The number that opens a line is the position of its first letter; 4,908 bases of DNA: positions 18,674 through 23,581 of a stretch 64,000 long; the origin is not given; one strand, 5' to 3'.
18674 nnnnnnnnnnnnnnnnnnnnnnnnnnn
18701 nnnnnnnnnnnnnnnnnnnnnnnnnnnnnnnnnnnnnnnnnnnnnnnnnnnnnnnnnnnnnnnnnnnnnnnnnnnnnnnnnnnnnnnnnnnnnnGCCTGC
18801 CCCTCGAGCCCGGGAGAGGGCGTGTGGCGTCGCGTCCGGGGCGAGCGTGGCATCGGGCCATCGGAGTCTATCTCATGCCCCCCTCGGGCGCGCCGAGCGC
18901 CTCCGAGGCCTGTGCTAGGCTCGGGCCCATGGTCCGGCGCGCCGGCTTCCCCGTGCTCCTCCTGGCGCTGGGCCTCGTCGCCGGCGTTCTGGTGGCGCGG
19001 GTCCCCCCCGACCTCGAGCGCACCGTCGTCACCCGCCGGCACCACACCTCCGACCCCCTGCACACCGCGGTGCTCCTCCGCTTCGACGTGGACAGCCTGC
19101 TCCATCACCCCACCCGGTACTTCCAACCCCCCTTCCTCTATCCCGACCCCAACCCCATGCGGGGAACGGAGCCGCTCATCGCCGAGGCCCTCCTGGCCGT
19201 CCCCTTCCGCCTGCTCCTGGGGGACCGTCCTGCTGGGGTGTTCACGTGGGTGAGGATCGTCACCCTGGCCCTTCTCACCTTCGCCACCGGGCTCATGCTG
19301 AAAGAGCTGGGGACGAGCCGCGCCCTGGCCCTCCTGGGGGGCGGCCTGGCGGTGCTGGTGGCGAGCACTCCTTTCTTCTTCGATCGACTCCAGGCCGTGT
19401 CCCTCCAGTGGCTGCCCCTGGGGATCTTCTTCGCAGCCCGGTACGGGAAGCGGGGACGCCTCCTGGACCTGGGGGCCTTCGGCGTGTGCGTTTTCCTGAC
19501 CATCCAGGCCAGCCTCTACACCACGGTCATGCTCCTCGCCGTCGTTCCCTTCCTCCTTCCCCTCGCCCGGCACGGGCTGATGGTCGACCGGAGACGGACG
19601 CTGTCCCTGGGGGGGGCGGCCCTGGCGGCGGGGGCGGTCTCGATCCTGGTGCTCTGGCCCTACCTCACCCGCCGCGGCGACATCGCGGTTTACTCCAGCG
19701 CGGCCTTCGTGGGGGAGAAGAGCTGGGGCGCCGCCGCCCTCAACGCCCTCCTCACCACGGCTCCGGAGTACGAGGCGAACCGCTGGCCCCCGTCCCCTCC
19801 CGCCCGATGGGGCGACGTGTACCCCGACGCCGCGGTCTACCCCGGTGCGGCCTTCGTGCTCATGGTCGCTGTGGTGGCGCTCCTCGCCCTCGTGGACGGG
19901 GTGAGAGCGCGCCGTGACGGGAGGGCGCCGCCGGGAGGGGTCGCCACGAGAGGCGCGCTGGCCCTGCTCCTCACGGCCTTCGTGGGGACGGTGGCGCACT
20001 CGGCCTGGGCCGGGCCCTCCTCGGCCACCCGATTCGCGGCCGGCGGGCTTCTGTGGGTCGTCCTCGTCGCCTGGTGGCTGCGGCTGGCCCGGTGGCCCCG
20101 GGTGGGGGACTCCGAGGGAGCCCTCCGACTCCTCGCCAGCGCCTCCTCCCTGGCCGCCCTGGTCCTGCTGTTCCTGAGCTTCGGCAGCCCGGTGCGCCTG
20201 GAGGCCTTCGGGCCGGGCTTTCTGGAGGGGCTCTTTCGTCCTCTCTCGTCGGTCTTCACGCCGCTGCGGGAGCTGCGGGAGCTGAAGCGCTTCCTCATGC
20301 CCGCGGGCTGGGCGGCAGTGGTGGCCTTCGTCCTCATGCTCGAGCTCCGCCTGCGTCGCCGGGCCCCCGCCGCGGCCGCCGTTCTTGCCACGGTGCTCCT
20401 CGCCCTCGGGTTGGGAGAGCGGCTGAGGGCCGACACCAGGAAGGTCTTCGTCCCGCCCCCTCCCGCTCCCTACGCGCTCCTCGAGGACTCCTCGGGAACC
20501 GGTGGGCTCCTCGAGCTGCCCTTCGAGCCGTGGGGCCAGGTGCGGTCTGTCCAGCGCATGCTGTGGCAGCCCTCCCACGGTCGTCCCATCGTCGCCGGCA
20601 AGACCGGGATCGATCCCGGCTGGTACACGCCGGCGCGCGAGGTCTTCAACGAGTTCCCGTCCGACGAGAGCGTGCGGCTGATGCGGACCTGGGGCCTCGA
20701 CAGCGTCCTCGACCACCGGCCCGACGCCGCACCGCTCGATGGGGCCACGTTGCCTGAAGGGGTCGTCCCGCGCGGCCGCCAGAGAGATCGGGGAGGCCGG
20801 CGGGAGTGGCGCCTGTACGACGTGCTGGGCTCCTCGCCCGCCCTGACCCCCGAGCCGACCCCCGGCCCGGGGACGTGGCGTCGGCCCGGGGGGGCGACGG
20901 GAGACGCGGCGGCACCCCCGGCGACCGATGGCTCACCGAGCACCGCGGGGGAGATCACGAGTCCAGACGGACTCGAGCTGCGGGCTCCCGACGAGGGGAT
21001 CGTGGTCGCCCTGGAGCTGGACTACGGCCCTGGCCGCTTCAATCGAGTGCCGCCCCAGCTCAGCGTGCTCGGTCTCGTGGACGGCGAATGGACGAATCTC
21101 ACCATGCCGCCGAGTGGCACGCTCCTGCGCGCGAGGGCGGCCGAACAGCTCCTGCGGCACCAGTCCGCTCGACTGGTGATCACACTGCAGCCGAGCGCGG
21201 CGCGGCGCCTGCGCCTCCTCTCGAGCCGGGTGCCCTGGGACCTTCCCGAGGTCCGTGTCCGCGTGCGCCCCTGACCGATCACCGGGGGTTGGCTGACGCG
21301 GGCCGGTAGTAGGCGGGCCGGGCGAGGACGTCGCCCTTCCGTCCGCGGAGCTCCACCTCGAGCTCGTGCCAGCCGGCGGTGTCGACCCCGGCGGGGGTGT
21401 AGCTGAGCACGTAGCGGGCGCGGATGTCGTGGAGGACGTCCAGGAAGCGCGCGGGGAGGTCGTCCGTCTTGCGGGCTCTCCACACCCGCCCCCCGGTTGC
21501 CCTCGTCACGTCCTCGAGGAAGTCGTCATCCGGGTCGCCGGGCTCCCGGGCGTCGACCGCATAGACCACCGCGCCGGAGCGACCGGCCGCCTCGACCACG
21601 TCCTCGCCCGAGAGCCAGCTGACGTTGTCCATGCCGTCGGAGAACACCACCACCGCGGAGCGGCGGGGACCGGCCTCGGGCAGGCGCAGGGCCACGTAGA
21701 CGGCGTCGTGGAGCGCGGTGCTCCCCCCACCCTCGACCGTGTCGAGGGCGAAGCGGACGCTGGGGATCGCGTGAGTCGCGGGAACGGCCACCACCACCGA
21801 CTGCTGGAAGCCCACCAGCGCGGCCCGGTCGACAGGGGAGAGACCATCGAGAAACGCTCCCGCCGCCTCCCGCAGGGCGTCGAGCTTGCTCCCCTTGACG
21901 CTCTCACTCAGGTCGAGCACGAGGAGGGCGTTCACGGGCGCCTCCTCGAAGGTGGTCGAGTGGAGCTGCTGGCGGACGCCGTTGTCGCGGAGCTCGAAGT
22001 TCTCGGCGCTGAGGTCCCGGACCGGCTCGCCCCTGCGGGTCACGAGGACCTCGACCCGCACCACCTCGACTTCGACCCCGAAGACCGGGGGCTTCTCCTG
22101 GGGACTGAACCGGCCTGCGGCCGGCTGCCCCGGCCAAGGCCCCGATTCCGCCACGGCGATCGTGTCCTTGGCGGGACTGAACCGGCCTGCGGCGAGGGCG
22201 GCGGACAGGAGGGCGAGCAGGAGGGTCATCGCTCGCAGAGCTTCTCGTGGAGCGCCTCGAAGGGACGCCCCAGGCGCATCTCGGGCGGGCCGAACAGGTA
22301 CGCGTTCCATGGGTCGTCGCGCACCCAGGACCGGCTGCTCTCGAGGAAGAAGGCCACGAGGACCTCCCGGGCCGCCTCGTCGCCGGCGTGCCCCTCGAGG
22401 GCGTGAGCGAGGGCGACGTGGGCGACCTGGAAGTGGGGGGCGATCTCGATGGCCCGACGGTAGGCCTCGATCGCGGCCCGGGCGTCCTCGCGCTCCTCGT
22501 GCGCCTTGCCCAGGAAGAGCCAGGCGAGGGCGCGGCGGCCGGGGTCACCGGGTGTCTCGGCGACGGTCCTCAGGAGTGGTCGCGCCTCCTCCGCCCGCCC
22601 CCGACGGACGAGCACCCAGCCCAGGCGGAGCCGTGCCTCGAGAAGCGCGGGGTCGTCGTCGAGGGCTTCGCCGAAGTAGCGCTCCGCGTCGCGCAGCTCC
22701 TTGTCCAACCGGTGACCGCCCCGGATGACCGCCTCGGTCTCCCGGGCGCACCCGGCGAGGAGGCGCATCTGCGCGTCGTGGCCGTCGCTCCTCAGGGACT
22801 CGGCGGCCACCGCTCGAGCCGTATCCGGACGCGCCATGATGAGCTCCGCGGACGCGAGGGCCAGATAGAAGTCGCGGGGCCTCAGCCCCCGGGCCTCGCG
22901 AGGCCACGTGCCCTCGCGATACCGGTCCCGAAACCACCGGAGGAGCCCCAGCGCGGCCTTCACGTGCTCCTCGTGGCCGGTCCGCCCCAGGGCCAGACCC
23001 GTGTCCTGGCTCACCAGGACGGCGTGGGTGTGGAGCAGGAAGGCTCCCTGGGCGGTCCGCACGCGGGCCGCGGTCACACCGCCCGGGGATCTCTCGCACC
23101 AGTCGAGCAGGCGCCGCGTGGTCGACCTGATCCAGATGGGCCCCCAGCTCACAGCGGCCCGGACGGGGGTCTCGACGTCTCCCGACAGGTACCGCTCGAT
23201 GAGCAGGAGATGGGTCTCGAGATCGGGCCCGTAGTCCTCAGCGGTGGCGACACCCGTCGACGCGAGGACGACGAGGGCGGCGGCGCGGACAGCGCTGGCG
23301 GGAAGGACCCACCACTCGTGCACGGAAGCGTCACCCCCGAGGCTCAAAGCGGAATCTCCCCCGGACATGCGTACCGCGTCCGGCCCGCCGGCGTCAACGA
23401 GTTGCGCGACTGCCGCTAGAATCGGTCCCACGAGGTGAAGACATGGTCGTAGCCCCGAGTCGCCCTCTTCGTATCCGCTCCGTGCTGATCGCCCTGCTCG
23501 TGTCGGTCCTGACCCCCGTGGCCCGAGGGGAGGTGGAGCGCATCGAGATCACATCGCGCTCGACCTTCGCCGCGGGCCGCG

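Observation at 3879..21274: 17.4-kb envelope island: two Thr-type sulfatase-fold lipoproteins plus six giant GT-C-like membrane proteins, with no cytoplasmic sugar-activation or export genes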

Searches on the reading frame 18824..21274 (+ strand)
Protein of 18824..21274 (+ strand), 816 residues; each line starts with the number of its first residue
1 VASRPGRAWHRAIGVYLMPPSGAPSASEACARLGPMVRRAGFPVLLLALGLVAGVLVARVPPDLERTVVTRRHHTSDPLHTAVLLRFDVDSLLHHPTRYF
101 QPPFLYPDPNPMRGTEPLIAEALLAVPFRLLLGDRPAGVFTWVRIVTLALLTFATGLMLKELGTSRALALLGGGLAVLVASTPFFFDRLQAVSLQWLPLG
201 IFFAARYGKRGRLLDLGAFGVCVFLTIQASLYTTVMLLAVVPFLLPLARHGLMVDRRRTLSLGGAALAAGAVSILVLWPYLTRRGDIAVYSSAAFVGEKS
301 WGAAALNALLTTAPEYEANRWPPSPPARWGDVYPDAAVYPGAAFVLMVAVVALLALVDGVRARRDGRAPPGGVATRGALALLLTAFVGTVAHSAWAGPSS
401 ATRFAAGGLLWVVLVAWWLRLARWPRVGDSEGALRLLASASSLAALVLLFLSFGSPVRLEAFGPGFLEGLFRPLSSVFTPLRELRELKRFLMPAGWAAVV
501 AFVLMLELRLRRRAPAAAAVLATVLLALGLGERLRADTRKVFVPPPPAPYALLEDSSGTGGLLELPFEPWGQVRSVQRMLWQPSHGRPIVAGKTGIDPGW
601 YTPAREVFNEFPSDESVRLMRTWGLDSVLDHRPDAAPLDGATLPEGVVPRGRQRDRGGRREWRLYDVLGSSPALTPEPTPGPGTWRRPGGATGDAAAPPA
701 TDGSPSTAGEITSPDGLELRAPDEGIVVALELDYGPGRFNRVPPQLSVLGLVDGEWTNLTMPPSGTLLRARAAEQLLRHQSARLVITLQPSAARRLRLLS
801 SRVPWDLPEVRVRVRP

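Call 5: search_protein_families(library=pfam, proteins=[window:18824-21274:+], max_evalue=0.1)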
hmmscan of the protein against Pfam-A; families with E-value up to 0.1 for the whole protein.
window:18824-21274:+ (816 aa): 0 families

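Call 6: search_protein_families(library=ncbifam, proteins=[window:18824-21274:+], max_evalue=0.1)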
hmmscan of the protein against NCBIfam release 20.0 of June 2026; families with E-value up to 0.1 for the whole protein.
window:18824-21274:+ (816 aa): 0 families

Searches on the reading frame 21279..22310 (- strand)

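Call 9: search_protein_families(library=pfam, proteins=[window:21279-22310:-], max_evalue=0.01)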
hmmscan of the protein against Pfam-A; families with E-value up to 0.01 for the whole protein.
window:21279-22310:- (343 aa): 5 families
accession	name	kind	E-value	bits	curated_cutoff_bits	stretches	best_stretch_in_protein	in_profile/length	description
PF13519.12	VWA_2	-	6e-10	40.2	27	1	129-226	2-106/107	von Willebrand factor type A domain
PF00092.34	VWA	-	3.3e-08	34.4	23.8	1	130-279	4-162/174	von Willebrand factor type A domain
PF13768.12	VWA_3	-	9.6e-05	22.9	27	1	129-274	4-151/155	von Willebrand factor type A domain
PF05762.20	VWA_CoxE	-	0.0001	22.3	26.4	1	122-255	53-188/222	VWA domain containing CoxE-like protein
PF01882.25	DUF58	-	0.0054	16.4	23.4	1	122-256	32-173/216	Protein of unknown function DUF58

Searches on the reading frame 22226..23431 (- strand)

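Call 9: search_protein_families(library=pfam, proteins=[window:22226-23431:-], max_evalue=0.01)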
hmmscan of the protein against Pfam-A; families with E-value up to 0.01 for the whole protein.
window:22226-23431:- (401 aa): 15 families
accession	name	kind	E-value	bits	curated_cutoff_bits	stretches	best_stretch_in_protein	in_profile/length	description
PF14559.12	TPR_19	-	2.4e-10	41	25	1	244-296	5-57/68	Tetratricopeptide repeat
PF13428.12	TPR_14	-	1.2e-09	38.4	23.5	1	303-343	3-43/44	Tetratricopeptide repeat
PF13432.12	TPR_16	-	2.1e-09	38.1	32.7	1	246-297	13-65/65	Tetratricopeptide repeat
PF07719.23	TPR_2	-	2.5e-08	33.9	27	1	301-333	1-33/34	Tetratricopeptide repeat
PF13181.12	TPR_8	-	4.6e-07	29.9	25.7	1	303-333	3-33/34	Tetratricopeptide repeat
PF24575.1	TPR_Slam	-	9.6e-07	29.6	35.2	1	308-356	54-102/104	Surface lipoprotein assembly modifier, N-terminal TPR repeats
PF00515.34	TPR_1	-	1.3e-06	28.4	27.8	1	301-334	1-34/34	Tetratricopeptide repeat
PF13424.12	TPR_12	-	5.4e-06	26.9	30.1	0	258-290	39-71/77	Tetratricopeptide repeat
PF13431.12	TPR_17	-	1.6e-05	25.2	24.4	0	253-284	2-33/34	Tetratricopeptide repeat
PF23914.1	TPR_CcmH_CycH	-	1.7e-05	25.2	42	1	300-347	49-96/158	Cytochrome c-type biogenesis protein H TPR domain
PF13174.12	TPR_6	-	0.00016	22.5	26.3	0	265-292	1-28/33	Tetratricopeptide repeat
PF13414.12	TPR_11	-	0.001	19.1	26.8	0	318-345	11-38/42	TPR repeat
PF13176.12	TPR_7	-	0.0025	18.2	27.9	0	303-332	1-30/36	Tetratricopeptide repeat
PF13429.12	TPR_15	-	0.0043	16.9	26.2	0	301-395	146-235/280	Tetratricopeptide repeat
PF07721.20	TPR_4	-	0.0048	17.8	27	1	265-288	2-25/26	Tetratricopeptide repeat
